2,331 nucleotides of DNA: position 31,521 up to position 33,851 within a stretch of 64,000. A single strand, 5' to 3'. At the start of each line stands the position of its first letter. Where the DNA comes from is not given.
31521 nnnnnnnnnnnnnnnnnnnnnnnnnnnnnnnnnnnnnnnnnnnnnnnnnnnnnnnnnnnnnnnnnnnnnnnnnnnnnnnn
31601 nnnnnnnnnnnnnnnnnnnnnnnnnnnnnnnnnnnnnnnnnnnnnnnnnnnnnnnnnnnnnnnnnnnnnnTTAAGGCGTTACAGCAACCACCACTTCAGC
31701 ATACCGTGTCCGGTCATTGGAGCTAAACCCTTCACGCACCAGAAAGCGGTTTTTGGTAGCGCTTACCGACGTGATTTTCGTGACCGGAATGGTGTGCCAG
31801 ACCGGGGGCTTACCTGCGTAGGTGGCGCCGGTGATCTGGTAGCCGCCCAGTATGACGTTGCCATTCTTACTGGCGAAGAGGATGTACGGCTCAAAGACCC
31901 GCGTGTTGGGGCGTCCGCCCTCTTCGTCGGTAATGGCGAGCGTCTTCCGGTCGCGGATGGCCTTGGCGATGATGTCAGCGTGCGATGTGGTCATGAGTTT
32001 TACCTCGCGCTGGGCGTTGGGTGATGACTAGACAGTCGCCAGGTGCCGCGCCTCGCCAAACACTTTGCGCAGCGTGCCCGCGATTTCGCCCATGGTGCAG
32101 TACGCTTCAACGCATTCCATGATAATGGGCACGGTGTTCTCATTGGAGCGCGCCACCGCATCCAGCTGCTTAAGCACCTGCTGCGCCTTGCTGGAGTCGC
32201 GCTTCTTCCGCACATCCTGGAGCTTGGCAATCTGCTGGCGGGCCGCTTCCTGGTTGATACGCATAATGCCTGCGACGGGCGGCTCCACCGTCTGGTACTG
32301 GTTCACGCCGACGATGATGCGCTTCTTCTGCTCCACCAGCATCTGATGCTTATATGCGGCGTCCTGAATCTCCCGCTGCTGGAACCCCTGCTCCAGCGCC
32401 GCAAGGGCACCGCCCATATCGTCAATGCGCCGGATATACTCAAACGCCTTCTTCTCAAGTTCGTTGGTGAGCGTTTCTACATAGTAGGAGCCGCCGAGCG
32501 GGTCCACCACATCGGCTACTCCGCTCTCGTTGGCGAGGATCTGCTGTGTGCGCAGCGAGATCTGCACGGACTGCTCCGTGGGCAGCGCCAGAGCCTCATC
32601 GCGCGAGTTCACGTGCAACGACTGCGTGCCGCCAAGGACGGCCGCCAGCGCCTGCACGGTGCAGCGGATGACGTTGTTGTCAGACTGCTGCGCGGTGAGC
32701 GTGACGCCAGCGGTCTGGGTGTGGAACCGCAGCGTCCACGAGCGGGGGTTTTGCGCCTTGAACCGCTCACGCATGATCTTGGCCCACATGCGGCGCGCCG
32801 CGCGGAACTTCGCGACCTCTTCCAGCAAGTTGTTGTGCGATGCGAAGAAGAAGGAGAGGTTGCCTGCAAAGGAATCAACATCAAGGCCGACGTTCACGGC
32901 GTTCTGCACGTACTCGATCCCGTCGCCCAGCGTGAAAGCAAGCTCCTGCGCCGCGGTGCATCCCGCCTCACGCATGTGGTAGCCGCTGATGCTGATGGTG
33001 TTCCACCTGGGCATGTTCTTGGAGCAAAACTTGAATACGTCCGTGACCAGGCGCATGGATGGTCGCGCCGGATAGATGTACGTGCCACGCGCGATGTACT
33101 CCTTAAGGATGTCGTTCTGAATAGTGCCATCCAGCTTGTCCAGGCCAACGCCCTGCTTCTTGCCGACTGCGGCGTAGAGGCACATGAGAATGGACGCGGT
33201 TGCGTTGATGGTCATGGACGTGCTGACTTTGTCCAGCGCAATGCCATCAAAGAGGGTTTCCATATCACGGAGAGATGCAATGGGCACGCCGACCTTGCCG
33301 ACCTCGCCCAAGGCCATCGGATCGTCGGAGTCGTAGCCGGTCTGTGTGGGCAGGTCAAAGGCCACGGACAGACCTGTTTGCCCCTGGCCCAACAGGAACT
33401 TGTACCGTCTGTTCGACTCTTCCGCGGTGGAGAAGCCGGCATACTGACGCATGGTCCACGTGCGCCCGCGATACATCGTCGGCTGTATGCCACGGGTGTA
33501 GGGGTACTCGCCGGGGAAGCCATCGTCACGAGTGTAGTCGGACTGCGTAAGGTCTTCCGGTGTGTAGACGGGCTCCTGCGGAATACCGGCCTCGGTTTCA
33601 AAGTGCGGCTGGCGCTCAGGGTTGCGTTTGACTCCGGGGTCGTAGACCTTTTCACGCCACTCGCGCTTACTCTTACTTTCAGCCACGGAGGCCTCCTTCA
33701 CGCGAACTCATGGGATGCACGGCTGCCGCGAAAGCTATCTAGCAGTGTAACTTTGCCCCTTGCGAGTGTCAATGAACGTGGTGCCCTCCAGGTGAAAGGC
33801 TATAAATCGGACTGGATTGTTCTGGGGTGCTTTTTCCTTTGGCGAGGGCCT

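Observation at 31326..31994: Two tandem paralogous stand-alone WYL-like proteins embedded in the methylmalonyl-CoA mutase/epimerase operon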

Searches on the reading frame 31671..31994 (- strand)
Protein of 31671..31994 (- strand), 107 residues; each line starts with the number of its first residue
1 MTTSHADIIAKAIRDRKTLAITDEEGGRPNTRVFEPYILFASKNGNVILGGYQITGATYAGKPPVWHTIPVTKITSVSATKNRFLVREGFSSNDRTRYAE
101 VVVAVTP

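Call 3: search_protein_families(library=pfam, proteins=[window:31671-31994:-], max_evalue=10)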
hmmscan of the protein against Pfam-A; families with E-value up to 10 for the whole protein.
window:31671-31994:- (107 aa): 1 family
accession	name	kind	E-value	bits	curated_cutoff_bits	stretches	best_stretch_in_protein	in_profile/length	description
PF13280.12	WYL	-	0.0042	17.5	21.8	1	6-44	3-43/70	WYL domain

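Call 4: search_protein_families(library=ncbifam, proteins=[window:31671-31994:-], max_evalue=10)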
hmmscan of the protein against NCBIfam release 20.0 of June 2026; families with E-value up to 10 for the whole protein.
window:31671-31994:- (107 aa): 0 families

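Call 7: find_homologous_proteins(query=window:31671-31994:-, max_evalue=0.001)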
Query window:31671-31994:- (107 aa): 1 proteins with E <= 0.001 among 4 candidates.
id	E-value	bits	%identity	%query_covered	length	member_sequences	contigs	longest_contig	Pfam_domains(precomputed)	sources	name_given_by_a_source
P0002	7.4e-64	230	100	100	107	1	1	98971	-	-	-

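Call 14: search_protein_families(library=padloc, proteins=[window:31671-31994:-], max_evalue=10)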
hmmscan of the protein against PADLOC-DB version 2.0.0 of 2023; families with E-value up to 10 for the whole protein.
window:31671-31994:- (107 aa): 1 family
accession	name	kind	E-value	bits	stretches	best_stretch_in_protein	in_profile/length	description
PDLC01652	WYL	-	2.6e-05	22.6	1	3-95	17-89/162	"CAS-I,CAS-II,CAS-III,CAS-IV,CAS-V,CAS-VI; associated_signaling"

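Call 15: search_protein_families(library=phrogs, proteins=[window:31671-31994:-], max_evalue=10)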
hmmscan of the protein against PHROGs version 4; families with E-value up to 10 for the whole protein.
window:31671-31994:- (107 aa): 2 families
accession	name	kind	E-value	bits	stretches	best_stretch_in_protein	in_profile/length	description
phrog_36101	-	unknown function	0.07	13.9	1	13-48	5-40/171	-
phrog_13105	-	unknown function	0.36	11.4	1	5-43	148-187/239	-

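Call 39: find_related_loci(query=A3, collection=genome_contigs, flank=8000)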
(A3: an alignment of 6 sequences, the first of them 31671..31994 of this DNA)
Query A3 (107 aa) in genome_contigs; peptide patterns used: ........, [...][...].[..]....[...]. (x = any residue, [..] = any of these).
38 stretches matched a pattern; 1 encode a relative of the query (tblastn E <= 1e-3); 1 distinct loci.
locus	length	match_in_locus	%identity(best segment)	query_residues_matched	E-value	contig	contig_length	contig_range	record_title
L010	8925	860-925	59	49-70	2e-5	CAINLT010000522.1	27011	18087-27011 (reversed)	MAG: uncultured Myxococcales bacterium isolate MJ-time_bin-8340 genome assembly, contig: bin-8340:522/549, whole genome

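Call 40: find_related_loci(query=A3, collection=metagenome_contigs, flank=8000)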
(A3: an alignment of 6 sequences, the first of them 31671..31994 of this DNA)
Query A3 (107 aa) in metagenome_contigs; peptide patterns used: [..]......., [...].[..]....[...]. (x = any residue, [..] = any of these).
193 stretches matched a pattern, but none encodes a relative of the query by tblastn (E <= 1e-3).

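Call 50: predict_structure(alignment_id=A4)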
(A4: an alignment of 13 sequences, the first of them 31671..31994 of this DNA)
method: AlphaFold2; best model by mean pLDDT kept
length: 107 residues; sequences in the alignment: 13
mean_pLDDT: 88.6   pTM: 0.81
mean pLDDT of the five models: 88.6, 88.5, 87.9, 87.7, 87.2
residues with pLDDT >= 90: 67; 70-90: 33; 50-70: 6; < 50: 1
segments of 3 or more residues with pLDDT < 50: none
pLDDT, mean of each block of 10 residues (from residue 1): 84 97 85 95 91 79 86 95 92 82 91
secondary structure, 60 per line:
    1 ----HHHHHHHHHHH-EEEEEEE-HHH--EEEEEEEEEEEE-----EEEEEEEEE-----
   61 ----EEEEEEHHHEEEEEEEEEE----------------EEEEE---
elements in order: H5-15 E17-23 E30-41 E47-55 E65-70 E74-83 E100-104

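Call 53: fold_search(model_id=the predicted structure, library=pdb)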
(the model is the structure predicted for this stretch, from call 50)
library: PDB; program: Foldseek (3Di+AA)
matches with E <= 10: 565; with E <= 0.001: 0
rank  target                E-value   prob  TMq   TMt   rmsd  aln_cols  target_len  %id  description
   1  6sj9_A                1.2e-03  1.00  0.68  0.12   2.3        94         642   19  Proteasome accessory factor B/C (PafBC) of Arthrobacter aurescens (released 2019-10-16)
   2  6sj9_B                1.2e-03  1.00  0.70  0.13   2.8        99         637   15  Proteasome accessory factor B/C (PafBC) of Arthrobacter aurescens (released 2019-10-16)
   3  7tzv_A                6.2e-03  1.00  0.67  0.39   2.5        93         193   16  Structure of DriD C-domain bound to 9mer ssDNA (released 2022-06-01)
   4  9cu3_B                1.1e-02  1.00  0.66  0.38   2.9        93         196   16  Allosteric mechanism of DriD transcription activator (released 2025-04-23)
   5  7qfz_A                1.4e-02  1.00  0.62  0.24   2.6        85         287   13  BrxR, a WYL-domain containing transcriptional regulator (released 2022-05-18)
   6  7qfz_C                1.5e-02  1.00  0.62  0.24   2.6        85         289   13  BrxR, a WYL-domain containing transcriptional regulator (released 2022-05-18)
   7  7qfz_B                1.5e-02  1.00  0.61  0.24   2.8        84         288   13  BrxR, a WYL-domain containing transcriptional regulator (released 2022-05-18)
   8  7qfz_D                1.5e-02  1.00  0.62  0.24   2.9        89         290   13  BrxR, a WYL-domain containing transcriptional regulator (released 2022-05-18)
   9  7tzv_M                1.7e-02  1.00  0.65  0.38   3.0        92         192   16  Structure of DriD C-domain bound to 9mer ssDNA (released 2022-06-01)
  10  7qfz_E                1.7e-02  1.00  0.61  0.24   2.8        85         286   13  BrxR, a WYL-domain containing transcriptional regulator (released 2022-05-18)
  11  7qfz_G                2.1e-02  1.00  0.62  0.25   2.5        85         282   13  BrxR, a WYL-domain containing transcriptional regulator (released 2022-05-18)
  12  8tpk_A                2.1e-02  1.00  0.65  0.23   3.2        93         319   16  P6522 crystal form of C. crescentus DriD-ssDNA-DNA complex (released 2023-11-29)
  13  7qfz_H                3.2e-02  1.00  0.62  0.26   2.4        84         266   13  BrxR, a WYL-domain containing transcriptional regulator (released 2022-05-18)
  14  9cu3_A                3.2e-02  1.00  0.65  0.36   2.2        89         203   17  Allosteric mechanism of DriD transcription activator (released 2025-04-23)
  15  8tp8_D                4.1e-02  1.00  0.67  0.23   2.4        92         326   16  Structure of the C. crescentus WYL-activator, DriD, bound to ssDNA and cognate DNA (released 2023-11-29)
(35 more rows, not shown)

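Call 79: search_dna_similar(query=window:31671-31994:-, collection=plasmids, mode=protein, max_evalue=0.001, max_rows=30)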
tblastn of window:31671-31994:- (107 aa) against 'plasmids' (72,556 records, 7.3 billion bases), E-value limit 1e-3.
Records with a match: 3; places in all: 3; records where one place covers at least 80% of the query: 3.
Best place of each record, by identity: <60% 3.
By first word of the organism name: Deinococcus 1; Natrinema 1; halophilic 1.
By predicted mobility (MOB-suite, as given by PLSDB): non-mobilizable 3.
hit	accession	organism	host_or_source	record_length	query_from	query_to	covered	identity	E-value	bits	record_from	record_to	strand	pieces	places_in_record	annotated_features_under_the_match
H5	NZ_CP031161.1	Deinococcus wulumuqiensis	cell culture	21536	9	94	80%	34.9%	2e-5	49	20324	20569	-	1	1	WYL domain-containing protein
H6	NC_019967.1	Natrinema pellirubrum DSM 15624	-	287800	6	95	84%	31.9%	1e-4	46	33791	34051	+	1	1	none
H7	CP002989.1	halophilic archaeon DL31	-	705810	6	95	84%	31.9%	2e-4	46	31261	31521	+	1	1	hypothetical protein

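Call 82: get_annotated_region(hit=H7, flank=6000)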
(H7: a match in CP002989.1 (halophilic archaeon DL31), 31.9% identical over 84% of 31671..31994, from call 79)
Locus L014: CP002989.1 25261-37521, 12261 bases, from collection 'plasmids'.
description: Halophilic archaeon DL31 plasmid phalar01, complete sequence
organism: halophilic archaeon DL31 (NCBI taxid 756883)
taxonomy: Archaea; Euryarchaeota; Halobacteria; Halobacteriales; ; ; halophilic archaeon DL31
host: -; source: -; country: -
typing (MOB-suite, as given by PLSDB): non-mobilizable; replicon rep_cluster_1020; mating-pair formation MPF_T
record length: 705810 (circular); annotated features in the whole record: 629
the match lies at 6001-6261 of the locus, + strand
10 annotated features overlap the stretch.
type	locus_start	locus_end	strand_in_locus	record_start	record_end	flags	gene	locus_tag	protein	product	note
CDS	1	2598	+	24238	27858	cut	-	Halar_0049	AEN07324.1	helicase domain-containing protein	-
CDS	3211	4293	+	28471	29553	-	-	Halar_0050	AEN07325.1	Sigma-70 region 4 type 2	-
CDS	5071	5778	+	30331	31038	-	-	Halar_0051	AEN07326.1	Resolvase domain-containing protein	-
CDS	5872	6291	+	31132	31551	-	-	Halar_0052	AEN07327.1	hypothetical protein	-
CDS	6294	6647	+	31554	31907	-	-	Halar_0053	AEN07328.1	hypothetical protein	-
CDS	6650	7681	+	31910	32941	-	-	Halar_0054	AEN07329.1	hypothetical protein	-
CDS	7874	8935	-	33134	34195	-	-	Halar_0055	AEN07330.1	integrase family protein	-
CDS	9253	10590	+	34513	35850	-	-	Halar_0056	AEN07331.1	transposase (ISH6)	-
CDS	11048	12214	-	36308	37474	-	-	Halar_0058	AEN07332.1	transposase (ISH3)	-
CDS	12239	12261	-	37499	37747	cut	-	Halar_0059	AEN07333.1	hypothetical protein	-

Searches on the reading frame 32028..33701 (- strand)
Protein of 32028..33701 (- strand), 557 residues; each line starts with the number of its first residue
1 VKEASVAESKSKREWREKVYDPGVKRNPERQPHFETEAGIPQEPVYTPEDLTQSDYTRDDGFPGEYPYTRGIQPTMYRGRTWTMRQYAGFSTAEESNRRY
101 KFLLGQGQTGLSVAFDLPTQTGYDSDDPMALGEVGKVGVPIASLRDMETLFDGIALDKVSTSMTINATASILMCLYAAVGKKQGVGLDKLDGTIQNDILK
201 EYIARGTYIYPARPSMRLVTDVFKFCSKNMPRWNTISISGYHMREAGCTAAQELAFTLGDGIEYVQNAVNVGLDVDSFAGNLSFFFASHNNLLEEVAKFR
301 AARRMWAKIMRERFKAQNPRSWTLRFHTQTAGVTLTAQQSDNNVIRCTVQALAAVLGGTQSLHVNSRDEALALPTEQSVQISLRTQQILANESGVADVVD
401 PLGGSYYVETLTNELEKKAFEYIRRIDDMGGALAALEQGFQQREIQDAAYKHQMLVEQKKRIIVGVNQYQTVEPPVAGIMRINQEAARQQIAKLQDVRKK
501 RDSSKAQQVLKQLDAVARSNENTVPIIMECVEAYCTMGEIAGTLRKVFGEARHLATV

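Call 3: search_protein_families(library=pfam, proteins=[window:32028-33701:-], max_evalue=10)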
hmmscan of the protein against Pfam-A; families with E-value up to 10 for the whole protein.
window:32028-33701:- (557 aa): 2 families
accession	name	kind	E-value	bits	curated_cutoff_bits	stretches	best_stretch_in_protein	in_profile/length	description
PF01642.28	MM_CoA_mutase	-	3.7e-228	758.6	22.1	1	36-549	2-512/512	Methylmalonyl-CoA mutase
PF13530.11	SCP2_2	-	0.014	16.4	23.2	1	314-362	26-74/105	Sterol carrier protein domain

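Call 23: list_cluster_members(proteins=[window:32028-33701:-, window:30384-30809:-, window:30853-31299:-, window:34164-35237:+, window:31326-31643:-, window:31671-31994:-])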
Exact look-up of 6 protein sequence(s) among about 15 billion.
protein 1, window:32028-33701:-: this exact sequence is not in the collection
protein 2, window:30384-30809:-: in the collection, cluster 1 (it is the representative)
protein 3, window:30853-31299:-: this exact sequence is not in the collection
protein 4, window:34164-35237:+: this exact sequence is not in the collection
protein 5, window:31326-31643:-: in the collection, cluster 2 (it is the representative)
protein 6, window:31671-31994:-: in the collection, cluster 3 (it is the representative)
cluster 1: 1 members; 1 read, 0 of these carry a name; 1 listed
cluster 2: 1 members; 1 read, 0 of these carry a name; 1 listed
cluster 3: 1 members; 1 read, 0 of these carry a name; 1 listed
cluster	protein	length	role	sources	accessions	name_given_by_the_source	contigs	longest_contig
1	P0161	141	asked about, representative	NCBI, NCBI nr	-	-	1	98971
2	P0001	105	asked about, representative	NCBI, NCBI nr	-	-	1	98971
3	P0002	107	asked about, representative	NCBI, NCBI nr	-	-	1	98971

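Call 84: search_protein_families(library=ncbifam, proteins=[window:32028-33701:-], max_evalue=0.00001)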
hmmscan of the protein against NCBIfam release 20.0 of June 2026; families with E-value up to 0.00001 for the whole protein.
window:32028-33701:- (557 aa): 4 families
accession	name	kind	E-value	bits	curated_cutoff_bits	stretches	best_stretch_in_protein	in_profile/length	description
TIGR00641.1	acid_CoA_mut_N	subfamily_domain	2.6e-235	781.6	303.8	1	34-552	1-523/528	methylmalonyl-CoA mutase N-terminal domain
NF006944.0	PRK09426.1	equivalog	6.3e-201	669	876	1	24-551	25-551/721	methylmalonyl-CoA mutase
NF045497.1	IsobCoAmut_IcmF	equivalog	1e-99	334.8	1500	2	187-552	705-1073/1076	fused isobutyryl-CoA mutase/GTPase IcmF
TIGR00642.1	mmCoA_mut_beta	equivalog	4.9e-58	196.8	617.25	1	147-473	131-454/620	methylmalonyl-CoA mutase small subunit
